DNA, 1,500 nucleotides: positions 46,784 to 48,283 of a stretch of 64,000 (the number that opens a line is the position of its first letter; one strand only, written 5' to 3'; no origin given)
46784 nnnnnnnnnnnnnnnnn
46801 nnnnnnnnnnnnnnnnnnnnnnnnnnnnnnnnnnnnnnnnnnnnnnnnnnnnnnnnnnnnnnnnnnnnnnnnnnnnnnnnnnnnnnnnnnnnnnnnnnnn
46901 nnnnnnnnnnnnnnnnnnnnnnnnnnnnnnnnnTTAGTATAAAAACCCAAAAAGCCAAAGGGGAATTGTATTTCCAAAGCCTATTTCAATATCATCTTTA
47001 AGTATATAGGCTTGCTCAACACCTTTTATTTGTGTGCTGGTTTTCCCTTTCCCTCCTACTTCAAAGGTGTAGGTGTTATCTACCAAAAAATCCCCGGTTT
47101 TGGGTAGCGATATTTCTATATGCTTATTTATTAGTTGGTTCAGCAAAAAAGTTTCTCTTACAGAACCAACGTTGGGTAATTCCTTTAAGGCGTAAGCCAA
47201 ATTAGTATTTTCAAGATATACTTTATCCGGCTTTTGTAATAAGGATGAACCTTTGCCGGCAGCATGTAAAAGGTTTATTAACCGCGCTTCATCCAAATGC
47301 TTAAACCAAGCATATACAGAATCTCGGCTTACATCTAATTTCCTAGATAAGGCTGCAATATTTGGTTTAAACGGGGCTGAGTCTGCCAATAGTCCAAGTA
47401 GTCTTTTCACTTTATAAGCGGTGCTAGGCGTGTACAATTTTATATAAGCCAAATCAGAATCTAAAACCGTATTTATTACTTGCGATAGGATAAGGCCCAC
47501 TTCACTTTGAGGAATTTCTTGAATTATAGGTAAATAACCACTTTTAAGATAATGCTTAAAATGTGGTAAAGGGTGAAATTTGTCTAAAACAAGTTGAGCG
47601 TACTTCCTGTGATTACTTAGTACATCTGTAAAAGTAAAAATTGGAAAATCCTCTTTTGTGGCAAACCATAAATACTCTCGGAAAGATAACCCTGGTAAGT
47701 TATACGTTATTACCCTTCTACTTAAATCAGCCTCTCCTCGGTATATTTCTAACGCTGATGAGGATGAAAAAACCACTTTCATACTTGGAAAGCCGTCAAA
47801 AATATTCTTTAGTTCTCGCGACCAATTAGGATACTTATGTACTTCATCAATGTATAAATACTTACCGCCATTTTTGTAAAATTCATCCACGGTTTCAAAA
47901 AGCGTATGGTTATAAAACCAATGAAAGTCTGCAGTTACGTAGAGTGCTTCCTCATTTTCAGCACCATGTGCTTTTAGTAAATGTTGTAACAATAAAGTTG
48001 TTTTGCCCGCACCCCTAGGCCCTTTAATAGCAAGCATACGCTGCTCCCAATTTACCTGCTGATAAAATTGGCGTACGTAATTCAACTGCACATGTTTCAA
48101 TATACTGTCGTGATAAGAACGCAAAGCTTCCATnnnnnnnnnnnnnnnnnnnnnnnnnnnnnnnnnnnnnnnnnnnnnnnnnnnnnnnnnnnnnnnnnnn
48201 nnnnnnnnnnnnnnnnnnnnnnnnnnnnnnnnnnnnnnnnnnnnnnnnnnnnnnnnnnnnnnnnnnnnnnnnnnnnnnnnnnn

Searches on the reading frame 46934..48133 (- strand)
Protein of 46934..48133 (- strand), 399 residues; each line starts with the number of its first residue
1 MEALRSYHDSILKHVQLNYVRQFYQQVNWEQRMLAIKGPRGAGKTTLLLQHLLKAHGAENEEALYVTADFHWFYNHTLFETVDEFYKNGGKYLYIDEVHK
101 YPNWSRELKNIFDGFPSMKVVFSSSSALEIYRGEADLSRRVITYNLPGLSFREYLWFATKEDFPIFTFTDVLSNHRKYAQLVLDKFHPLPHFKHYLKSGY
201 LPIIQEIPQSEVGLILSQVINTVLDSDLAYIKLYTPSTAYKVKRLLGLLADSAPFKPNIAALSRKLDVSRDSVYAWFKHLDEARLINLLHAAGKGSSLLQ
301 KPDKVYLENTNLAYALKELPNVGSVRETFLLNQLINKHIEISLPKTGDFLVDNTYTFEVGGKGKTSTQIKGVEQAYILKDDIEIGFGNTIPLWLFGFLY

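Call 71: search_protein_families(library=pfam, proteins=[window:46934-48133:-], max_evalue=0.0001)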
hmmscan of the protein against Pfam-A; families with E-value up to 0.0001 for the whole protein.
window:46934-48133:- (399 aa): 2 families
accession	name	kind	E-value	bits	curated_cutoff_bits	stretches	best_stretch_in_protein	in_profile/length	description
PF13173.12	AAA_14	-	2.8e-27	95.7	27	1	31-155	2-129/129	AAA domain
PF25199.1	nSTAND_NTPase5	-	2.5e-06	27.8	34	1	24-99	34-106/145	Novel STAND NTPase 5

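Call 101: search_protein_families(library=padloc, proteins=[window:46934-48133:-], max_evalue=0.001)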
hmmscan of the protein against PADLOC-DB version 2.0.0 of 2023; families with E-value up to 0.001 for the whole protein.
window:46934-48133:- (399 aa): 6 families
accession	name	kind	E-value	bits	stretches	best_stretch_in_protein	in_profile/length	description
PDLC04787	PDC-S01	-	5e-28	96.1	1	25-352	21-341/412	-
PDLC04789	PDC-S01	-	1.4e-18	65.1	1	29-306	15-264/375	-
PDLC04790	PDC-S01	-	2e-17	61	1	22-335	18-326/422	-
PDLC04791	PDC-S01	-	1.7e-08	31.6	1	22-138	9-134/395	-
PDLC04788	PDC-S01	-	3e-07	27.7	1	30-291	18-281/448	-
PDLC04786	PDC-S01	-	1.1e-06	25.7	1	83-202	81-197/439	-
